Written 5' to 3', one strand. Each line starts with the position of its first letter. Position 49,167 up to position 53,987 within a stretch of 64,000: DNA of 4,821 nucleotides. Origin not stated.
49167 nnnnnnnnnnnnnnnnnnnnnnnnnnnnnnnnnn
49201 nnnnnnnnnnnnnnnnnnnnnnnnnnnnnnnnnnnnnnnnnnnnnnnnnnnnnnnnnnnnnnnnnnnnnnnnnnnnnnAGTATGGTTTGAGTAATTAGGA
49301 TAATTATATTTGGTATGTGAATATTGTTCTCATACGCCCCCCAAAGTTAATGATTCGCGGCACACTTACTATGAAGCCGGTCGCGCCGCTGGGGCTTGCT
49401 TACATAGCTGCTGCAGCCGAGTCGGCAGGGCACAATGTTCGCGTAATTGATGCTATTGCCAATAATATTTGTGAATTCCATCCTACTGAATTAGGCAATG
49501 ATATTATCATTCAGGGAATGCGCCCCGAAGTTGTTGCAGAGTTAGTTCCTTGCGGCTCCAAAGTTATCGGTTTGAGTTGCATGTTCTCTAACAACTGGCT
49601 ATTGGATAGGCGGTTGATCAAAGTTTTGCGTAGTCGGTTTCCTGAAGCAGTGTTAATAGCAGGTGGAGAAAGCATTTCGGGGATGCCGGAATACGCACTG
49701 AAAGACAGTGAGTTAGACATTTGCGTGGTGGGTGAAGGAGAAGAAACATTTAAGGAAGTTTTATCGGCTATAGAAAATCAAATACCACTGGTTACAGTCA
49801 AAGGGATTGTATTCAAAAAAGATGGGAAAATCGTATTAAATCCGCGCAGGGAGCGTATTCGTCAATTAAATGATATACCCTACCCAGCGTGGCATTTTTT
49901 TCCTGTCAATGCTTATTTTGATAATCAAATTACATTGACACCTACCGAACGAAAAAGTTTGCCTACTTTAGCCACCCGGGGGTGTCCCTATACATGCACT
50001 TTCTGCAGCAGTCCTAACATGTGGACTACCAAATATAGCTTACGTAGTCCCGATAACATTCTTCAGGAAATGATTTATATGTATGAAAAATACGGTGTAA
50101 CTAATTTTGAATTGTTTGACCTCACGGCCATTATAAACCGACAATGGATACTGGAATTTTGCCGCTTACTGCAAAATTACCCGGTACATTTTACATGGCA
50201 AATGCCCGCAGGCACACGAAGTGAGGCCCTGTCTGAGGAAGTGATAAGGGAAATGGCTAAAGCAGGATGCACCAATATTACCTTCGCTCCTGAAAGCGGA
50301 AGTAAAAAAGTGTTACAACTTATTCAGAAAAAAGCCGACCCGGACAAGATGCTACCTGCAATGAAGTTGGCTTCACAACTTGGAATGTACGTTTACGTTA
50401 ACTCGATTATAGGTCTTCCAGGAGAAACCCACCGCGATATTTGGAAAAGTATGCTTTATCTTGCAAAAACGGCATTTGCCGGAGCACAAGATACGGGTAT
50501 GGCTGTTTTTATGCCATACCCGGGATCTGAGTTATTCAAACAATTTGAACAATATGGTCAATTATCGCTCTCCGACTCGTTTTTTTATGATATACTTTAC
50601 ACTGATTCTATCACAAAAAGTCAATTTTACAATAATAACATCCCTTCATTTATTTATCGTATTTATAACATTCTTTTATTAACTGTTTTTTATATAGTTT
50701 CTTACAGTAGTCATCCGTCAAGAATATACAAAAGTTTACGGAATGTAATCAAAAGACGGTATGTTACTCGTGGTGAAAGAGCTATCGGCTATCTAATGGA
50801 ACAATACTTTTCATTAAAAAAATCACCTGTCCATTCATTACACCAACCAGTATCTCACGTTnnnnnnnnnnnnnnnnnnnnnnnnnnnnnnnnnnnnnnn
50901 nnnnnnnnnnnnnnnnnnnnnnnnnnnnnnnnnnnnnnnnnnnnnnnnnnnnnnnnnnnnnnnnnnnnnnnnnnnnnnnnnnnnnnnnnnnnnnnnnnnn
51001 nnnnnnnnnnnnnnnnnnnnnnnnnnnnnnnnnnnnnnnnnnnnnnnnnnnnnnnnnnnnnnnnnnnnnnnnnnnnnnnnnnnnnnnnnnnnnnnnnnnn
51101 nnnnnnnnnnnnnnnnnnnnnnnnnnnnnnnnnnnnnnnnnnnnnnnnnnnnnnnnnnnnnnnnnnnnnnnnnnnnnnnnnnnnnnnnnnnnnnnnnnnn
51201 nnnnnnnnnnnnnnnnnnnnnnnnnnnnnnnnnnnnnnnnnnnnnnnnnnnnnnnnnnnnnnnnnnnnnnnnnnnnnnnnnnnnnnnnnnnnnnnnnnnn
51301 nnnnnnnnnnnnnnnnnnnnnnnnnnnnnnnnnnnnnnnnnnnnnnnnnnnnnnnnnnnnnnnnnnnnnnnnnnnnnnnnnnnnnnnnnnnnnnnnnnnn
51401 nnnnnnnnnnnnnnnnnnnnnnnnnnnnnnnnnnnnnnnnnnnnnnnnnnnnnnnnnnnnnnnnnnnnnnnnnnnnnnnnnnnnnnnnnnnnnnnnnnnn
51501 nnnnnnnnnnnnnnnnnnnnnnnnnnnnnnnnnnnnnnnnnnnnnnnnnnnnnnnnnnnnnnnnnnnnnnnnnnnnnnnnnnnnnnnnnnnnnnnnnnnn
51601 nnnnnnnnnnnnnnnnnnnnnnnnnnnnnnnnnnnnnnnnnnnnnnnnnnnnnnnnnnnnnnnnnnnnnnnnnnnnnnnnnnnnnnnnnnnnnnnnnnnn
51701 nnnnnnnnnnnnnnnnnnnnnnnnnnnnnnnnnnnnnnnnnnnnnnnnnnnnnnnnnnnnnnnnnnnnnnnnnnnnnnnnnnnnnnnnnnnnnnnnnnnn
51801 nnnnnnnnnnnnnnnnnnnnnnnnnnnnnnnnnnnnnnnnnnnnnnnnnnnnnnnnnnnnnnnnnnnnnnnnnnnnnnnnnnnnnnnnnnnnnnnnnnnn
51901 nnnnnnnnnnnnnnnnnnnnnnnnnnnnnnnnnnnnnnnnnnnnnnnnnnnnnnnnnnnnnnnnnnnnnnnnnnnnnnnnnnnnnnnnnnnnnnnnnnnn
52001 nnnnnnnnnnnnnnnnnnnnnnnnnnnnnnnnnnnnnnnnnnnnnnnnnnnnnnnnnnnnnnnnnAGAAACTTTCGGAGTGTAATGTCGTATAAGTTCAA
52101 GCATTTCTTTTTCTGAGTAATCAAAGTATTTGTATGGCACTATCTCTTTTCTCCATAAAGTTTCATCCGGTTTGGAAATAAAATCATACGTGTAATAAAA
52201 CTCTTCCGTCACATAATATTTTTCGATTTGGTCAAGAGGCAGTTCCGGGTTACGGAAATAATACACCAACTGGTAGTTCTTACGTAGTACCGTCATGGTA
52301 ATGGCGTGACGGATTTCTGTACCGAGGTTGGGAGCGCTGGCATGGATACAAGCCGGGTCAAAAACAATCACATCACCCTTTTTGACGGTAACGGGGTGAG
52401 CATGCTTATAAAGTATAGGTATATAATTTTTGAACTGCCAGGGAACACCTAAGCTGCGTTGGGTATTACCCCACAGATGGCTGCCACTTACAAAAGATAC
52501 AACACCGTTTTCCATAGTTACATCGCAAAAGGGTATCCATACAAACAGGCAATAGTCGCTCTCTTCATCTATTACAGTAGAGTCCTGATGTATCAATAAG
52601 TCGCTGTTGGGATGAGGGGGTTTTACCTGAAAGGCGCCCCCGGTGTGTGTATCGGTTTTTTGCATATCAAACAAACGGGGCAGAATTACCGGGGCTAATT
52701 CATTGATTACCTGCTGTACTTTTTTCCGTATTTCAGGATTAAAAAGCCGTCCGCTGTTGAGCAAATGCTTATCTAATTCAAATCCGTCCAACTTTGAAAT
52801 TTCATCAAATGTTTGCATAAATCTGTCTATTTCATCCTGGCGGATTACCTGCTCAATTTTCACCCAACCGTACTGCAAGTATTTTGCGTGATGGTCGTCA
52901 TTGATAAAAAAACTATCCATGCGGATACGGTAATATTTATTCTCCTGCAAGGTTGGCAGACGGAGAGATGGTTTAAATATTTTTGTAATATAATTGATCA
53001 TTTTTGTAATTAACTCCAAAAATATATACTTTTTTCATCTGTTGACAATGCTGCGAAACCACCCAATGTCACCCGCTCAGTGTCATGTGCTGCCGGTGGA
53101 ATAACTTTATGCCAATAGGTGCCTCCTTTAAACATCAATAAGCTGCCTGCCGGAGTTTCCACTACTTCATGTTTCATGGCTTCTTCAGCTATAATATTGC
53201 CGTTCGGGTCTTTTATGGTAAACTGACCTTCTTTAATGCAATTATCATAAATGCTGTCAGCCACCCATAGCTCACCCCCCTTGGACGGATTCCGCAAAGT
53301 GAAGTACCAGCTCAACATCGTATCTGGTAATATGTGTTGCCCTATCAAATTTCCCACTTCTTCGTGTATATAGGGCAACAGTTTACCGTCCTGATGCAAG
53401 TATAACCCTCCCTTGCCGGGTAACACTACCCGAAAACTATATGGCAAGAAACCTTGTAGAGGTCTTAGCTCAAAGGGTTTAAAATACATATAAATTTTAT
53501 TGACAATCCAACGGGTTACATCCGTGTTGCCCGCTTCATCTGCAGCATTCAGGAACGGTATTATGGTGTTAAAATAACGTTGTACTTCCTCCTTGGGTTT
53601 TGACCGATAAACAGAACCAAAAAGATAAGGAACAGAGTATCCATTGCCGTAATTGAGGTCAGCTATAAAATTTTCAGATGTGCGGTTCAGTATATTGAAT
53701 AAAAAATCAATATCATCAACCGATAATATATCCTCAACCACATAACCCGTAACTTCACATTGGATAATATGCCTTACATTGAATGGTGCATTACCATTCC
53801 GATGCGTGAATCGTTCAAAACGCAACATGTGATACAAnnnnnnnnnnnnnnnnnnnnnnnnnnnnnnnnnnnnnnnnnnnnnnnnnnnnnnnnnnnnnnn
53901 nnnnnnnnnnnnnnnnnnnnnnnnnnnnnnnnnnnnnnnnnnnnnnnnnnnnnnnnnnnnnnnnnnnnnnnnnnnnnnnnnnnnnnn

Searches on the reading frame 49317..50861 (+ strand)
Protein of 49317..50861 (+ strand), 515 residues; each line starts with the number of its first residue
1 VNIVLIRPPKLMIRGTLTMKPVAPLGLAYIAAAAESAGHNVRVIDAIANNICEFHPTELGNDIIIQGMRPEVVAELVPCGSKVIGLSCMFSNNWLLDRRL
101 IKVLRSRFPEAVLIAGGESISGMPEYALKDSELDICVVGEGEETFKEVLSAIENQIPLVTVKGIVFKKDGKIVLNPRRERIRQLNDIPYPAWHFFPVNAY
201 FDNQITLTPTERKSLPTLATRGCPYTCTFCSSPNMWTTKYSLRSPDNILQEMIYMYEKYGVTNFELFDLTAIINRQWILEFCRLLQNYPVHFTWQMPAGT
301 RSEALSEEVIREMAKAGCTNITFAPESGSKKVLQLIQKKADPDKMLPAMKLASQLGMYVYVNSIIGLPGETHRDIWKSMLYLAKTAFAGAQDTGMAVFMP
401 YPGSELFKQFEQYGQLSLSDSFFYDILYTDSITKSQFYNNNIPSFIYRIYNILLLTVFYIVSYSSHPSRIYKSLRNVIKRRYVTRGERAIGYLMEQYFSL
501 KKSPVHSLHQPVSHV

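Call 6: search_protein_families(library=pfam, proteins=[window:49317-50861:+], max_evalue=0.01)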
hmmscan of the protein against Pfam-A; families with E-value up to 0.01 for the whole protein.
window:49317-50861:+ (515 aa): 3 families
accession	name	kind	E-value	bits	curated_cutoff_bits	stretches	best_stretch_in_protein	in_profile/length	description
PF04055.27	Radical_SAM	-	2.8e-23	83.3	29.5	1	220-380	4-164/166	Radical SAM superfamily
PF02310.24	B12-binding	-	3.8e-16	59.5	32.1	1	22-148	12-120/121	B12 binding domain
PF13353.11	Fer4_12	-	0.0037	18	22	1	218-308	10-100/137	4Fe-4S single cluster domain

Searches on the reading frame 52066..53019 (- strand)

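Call 6: search_protein_families(library=pfam, proteins=[window:52066-53019:-], max_evalue=0.01)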
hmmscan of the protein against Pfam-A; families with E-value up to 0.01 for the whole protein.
window:52066-53019:- (318 aa): 1 family
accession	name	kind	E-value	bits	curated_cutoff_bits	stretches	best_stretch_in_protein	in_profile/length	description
PF05721.19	PhyH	-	1.6e-22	81.3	22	1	49-239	3-213/213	Phytanoyl-CoA dioxygenase (PhyH)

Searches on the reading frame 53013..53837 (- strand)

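Call 6: search_protein_families(library=pfam, proteins=[window:53013-53837:-], max_evalue=0.01)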
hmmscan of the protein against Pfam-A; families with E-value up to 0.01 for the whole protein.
window:53013-53837:- (275 aa): 1 family
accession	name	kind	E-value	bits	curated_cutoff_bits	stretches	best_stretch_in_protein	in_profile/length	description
PF22814.2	WelO5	-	4.1e-24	86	27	1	18-275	13-277/277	Carrier-protein-independent halogenase WelO5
